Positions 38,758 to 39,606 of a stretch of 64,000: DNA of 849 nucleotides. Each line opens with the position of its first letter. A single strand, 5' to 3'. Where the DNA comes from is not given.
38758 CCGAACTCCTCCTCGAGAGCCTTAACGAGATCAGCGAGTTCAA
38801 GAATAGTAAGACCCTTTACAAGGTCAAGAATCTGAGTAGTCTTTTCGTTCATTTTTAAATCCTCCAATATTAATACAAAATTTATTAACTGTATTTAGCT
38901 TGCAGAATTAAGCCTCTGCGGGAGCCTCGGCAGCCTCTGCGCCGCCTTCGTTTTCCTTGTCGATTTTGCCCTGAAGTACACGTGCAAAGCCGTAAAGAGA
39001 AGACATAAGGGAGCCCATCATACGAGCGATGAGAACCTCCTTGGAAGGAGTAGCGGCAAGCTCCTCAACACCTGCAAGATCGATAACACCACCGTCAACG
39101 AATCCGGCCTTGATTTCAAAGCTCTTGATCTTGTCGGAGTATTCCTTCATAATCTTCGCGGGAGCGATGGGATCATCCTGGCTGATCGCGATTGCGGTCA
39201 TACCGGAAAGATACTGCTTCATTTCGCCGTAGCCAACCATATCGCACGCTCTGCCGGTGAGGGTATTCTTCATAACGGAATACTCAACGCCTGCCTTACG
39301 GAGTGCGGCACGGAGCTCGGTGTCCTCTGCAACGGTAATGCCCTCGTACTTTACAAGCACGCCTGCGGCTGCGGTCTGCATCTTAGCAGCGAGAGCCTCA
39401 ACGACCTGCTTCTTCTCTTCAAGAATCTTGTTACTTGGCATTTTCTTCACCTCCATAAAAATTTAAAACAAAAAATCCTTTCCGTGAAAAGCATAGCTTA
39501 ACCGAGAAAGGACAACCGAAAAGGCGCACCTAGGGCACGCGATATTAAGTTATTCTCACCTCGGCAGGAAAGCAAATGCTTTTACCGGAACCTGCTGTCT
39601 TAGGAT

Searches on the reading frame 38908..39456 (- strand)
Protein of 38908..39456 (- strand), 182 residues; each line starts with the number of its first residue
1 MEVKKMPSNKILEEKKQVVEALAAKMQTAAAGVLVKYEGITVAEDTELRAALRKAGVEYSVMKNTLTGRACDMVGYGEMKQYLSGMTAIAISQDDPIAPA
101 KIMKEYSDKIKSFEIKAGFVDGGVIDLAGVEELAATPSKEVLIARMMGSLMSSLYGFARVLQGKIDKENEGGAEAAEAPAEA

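Call 72: search_protein_families(library=pfam, proteins=[window:38908-39456:-], max_evalue=0.001)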
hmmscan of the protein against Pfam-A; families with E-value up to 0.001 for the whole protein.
window:38908-39456:- (182 aa): 1 family
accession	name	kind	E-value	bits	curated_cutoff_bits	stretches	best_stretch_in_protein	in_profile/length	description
PF00466.25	Ribosomal_L10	-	2.7e-24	85.6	22.8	1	12-106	3-98/100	Ribosomal protein L10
